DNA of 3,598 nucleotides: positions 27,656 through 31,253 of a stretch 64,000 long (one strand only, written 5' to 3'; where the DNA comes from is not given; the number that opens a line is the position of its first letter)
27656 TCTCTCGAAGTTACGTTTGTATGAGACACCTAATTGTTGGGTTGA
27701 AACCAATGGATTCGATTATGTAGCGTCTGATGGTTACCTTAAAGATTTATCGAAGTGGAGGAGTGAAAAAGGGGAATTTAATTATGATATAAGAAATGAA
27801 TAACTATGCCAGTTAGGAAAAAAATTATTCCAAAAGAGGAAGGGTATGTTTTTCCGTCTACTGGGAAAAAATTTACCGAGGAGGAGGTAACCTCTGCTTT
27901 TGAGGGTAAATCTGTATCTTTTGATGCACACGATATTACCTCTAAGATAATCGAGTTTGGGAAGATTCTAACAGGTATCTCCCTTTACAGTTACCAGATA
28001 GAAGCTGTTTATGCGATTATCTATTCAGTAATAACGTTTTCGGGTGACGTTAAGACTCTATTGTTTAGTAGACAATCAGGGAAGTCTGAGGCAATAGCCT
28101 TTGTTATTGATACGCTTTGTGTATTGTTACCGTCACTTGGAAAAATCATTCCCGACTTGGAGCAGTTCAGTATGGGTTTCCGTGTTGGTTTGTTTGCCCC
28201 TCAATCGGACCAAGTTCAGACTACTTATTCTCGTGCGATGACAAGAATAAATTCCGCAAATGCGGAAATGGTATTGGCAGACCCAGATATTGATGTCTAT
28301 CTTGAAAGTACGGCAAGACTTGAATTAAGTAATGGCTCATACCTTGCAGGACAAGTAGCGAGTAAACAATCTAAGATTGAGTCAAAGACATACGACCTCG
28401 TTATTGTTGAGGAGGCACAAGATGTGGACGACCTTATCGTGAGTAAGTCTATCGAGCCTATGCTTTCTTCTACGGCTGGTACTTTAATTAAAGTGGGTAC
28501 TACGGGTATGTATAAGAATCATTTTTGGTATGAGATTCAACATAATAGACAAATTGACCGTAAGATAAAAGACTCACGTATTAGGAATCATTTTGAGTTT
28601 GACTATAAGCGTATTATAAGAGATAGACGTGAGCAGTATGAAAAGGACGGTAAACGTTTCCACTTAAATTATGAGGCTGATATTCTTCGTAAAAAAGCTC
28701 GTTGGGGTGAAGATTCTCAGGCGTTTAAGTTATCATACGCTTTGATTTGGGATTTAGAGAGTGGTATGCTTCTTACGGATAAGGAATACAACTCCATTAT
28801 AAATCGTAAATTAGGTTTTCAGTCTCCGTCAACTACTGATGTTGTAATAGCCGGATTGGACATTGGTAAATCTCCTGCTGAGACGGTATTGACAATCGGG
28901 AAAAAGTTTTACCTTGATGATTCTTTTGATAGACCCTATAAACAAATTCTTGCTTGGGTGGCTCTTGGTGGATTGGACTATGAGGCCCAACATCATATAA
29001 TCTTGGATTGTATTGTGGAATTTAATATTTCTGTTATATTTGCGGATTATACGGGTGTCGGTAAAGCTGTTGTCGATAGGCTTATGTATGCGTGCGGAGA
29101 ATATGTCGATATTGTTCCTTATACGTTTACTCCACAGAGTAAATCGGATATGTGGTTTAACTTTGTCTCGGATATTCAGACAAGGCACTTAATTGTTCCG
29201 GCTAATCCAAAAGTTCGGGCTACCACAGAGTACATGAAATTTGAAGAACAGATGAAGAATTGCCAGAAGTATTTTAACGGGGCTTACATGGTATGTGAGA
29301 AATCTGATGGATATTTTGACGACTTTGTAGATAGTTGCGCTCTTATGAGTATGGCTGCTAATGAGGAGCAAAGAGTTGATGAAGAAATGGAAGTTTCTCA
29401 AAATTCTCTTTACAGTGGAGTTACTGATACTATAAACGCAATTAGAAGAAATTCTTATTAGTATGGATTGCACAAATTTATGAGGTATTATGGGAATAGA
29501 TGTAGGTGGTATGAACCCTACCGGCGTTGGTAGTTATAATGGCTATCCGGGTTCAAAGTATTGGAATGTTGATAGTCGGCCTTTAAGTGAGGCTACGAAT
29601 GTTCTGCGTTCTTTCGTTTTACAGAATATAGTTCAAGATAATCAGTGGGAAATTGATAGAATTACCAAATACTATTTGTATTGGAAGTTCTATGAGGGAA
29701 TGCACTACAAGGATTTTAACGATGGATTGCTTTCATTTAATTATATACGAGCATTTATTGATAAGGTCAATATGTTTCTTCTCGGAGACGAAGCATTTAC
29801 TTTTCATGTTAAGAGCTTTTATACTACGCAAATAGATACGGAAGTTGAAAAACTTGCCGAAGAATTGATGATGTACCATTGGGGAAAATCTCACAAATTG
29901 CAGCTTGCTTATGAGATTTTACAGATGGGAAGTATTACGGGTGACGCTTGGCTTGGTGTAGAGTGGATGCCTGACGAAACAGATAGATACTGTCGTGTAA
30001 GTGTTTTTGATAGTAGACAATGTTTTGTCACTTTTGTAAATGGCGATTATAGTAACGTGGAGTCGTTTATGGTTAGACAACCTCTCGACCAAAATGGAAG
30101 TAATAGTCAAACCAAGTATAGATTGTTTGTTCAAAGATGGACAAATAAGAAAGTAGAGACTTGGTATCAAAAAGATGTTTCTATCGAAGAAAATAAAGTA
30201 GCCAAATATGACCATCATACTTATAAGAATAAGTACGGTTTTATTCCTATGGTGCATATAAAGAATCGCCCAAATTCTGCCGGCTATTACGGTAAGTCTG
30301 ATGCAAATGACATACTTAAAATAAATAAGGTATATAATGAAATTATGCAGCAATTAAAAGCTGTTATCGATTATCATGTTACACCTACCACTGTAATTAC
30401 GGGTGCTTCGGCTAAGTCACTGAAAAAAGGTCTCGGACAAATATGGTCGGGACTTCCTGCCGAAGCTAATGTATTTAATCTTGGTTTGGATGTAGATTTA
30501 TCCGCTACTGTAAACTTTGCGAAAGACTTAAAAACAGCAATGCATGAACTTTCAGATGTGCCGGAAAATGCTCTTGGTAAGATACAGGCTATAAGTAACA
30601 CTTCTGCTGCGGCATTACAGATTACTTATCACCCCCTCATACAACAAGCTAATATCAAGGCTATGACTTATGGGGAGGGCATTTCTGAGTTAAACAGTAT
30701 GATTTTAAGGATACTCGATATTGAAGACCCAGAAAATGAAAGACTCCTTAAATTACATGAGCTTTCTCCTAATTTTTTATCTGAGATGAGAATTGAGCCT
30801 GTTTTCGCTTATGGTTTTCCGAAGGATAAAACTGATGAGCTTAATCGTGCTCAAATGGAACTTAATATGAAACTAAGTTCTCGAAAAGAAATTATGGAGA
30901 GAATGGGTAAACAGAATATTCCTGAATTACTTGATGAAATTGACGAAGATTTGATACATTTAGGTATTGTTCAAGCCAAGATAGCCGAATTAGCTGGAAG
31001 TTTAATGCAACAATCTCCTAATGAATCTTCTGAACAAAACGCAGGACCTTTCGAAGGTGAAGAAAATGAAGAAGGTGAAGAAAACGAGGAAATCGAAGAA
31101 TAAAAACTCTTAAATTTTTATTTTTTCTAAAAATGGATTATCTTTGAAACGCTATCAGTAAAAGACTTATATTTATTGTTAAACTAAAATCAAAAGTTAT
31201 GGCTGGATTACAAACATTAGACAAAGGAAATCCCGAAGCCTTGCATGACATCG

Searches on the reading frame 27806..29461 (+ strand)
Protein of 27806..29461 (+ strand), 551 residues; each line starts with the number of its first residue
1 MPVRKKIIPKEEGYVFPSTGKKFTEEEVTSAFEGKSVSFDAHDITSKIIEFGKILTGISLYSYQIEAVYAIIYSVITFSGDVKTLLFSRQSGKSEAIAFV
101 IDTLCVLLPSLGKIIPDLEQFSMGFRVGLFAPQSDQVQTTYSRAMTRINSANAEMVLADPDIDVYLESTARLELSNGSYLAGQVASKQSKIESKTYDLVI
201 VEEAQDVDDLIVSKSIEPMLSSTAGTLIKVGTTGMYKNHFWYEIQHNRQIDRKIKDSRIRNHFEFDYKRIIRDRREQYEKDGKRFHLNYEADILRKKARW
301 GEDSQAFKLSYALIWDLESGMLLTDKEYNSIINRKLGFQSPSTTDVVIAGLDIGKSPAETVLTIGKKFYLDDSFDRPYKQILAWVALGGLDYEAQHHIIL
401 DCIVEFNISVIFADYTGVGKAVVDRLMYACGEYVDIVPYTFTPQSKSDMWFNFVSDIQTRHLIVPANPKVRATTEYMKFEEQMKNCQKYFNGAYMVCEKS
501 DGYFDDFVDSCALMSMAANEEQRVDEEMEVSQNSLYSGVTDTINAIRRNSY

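Call 28: search_protein_families(library=pfam, proteins=[window:27806-29461:+], max_evalue=0.01)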
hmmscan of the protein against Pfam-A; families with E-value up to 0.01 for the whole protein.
window:27806-29461:+ (551 aa): 0 families

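Call 42: search_protein_families(library=phrogs, proteins=[window:27806-29461:+], max_evalue=0.001)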
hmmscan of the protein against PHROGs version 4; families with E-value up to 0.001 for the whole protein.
window:27806-29461:+ (551 aa): 4 families
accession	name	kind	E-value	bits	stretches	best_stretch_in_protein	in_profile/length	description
phrog_2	-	head and packaging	9.4e-17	62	1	58-522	264-595/807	terminase large subunit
phrog_7579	-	head and packaging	5e-07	30.2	1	81-234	18-148/239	terminase large subunit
phrog_5909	-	head and packaging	7.7e-07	29.5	1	379-466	136-220/285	terminase large subunit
phrog_5713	-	head and packaging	2.3e-05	25.4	1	389-466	3-77/143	terminase large subunit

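Call 43: search_dna_similar(query=window:27806-29461:+, collection=phages, mode=protein, max_rows=40, rows=spread)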
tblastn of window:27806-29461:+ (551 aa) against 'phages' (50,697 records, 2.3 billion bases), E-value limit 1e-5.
Records with a match: 12; places in all: 12; records where one place covers at least 80% of the query: 10.
Best place of each record, by identity: 60-80% 2; <60% 10.
By first word of the organism name: Streptomyces 6; Bacillus 4; Bacteroides 1; Bacteriophage 1.
By host as written in the record: Bacillus cereus 2; Streptomyces sp. 5a 2; Streptomyces lividans JI 1326 2; Bacillus megaterium str. ATCC 43725 2; Bacteroides salyersiae BSC162 1; - 1; Streptomyces turgidiscabies 1; Streptomyces mirabilis NRRL B-2400 1.
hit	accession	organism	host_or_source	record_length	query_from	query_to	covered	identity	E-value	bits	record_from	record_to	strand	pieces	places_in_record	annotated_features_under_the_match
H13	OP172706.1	Bacteroides phage BS162P1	Bacteroides salyersiae BSC162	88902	1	551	100%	78.5%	0e+0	932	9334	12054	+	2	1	hypothetical protein (x2)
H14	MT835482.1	Bacteriophage sp.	human fecal samples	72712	1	551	100%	73.4%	4e-168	854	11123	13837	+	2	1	record has no annotation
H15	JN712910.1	Bacillus phage BCD7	Bacillus cereus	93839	45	550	92%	32.7%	9e-71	252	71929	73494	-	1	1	putative terminase large subunit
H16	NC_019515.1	Bacillus phage BCD7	Bacillus cereus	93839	45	550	92%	32.7%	9e-71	252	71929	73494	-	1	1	putative terminase large subunit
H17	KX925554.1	Streptomyces phage BRock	Streptomyces sp. 5a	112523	44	536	89%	33.0%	7e-69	247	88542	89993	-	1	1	terminase large subunit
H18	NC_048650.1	Streptomyces phage BRock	Streptomyces sp. 5a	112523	44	536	89%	33.0%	7e-69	247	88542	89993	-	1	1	terminase large subunit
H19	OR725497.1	Streptomyces phage LuckySocke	Streptomyces lividans JI 1326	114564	31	536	92%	31.0%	1e-64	235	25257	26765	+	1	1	70: terminase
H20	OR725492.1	Streptomyces phage Alone3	Streptomyces lividans JI 1326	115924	31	536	92%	31.0%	1e-64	235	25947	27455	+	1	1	71: terminase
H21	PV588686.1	Streptomyces phage pSt2308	Streptomyces turgidiscabies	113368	31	536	92%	30.3%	4e-64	233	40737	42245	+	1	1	terminase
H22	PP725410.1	Streptomyces phage GiJojo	Streptomyces mirabilis NRRL B-2400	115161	31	536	92%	29.9%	2e-63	231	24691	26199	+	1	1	61: terminase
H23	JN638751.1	Bacillus phage G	Bacillus megaterium str. ATCC 43725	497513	60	423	66%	25.4%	3e-19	98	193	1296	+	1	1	1: gp1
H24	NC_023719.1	Bacillus phage G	Bacillus megaterium str. ATCC 43725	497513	60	423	66%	25.4%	3e-19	98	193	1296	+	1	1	1: gp1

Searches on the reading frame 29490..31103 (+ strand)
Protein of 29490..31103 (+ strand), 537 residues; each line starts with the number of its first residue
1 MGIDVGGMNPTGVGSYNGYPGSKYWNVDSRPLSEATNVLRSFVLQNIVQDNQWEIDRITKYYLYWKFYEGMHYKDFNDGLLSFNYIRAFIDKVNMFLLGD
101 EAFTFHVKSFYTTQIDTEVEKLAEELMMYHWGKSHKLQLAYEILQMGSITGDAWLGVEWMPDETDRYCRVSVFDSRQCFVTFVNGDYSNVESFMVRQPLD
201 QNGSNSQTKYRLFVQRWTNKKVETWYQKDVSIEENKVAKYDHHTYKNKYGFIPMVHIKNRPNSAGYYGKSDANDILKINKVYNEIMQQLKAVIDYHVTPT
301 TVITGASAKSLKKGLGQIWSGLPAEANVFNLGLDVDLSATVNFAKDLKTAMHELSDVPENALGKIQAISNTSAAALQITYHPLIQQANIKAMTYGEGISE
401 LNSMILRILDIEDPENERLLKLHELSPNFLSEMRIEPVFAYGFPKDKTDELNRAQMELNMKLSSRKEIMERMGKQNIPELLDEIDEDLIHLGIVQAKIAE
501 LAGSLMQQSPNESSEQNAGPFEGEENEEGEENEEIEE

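Call 28: search_protein_families(library=pfam, proteins=[window:29490-31103:+], max_evalue=0.01)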
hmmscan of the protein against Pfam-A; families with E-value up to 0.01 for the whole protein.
window:29490-31103:+ (537 aa): 1 family
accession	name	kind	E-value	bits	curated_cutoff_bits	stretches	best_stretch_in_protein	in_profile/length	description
PF05133.19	SPP1_portal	-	1.6e-22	80.5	25.5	1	104-473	53-394/416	Phage portal protein, SPP1 Gp6-like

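Call 29: search_dna_similar(query=window:29490-31103:+, collection=phages, mode=protein, max_rows=15)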
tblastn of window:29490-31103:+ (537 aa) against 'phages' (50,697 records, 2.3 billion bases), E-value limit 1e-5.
Records with a match: 12; places in all: 12; records where one place covers at least 80% of the query: 2.
Best place of each record, by identity: 80-90% 1; 60-80% 1; <60% 10.
By first word of the organism name: Streptomyces 6; Bacillus 2; Bacteroides 1; Bacteriophage 1; Caudoviricetes 1; Microcystis 1.
By host as written in the record: - 2; Streptomyces sp. 5a 2; Streptomyces lividans JI 1326 2; Bacillus cereus 2; Bacteroides salyersiae BSC162 1; Streptomyces turgidiscabies 1; Streptomyces mirabilis NRRL B-2400 1; Microcystis aeruginosa 1.
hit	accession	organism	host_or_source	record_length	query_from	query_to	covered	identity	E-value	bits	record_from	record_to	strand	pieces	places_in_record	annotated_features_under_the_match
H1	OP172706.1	Bacteroides phage BS162P1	Bacteroides salyersiae BSC162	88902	1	519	97%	80.6%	0e+0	844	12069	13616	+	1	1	hypothetical protein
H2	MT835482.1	Bacteriophage sp.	human fecal samples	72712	1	500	93%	73.2%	0e+0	778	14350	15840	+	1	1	record has no annotation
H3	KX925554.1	Streptomyces phage BRock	Streptomyces sp. 5a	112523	57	475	78%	31.4%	4e-54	203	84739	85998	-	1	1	portal protein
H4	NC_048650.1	Streptomyces phage BRock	Streptomyces sp. 5a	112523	57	475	78%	31.4%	4e-54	203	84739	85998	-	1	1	portal protein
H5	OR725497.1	Streptomyces phage LuckySocke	Streptomyces lividans JI 1326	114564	57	475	78%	31.2%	1e-53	201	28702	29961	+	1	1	76: portal protein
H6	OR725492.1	Streptomyces phage Alone3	Streptomyces lividans JI 1326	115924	57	475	78%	31.2%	1e-53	201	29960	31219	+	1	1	78: portal protein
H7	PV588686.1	Streptomyces phage pSt2308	Streptomyces turgidiscabies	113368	57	475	78%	30.9%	4e-52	197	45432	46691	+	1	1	portal protein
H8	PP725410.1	Streptomyces phage GiJojo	Streptomyces mirabilis NRRL B-2400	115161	57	475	78%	30.9%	7e-52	196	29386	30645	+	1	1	69: portal protein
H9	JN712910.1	Bacillus phage BCD7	Bacillus cereus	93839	54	476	79%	30.5%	4e-51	194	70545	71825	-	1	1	putative portal protein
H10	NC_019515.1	Bacillus phage BCD7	Bacillus cereus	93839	54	476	79%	30.5%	4e-51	194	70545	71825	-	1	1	portal protein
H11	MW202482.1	Caudoviricetes sp.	Manatee Spring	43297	44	433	73%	22.0%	8e-9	65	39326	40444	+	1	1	portal protein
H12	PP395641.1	Microcystis phage Mae-JY09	Microcystis aeruginosa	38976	47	408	67%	21.2%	2e-9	66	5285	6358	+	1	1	portal protein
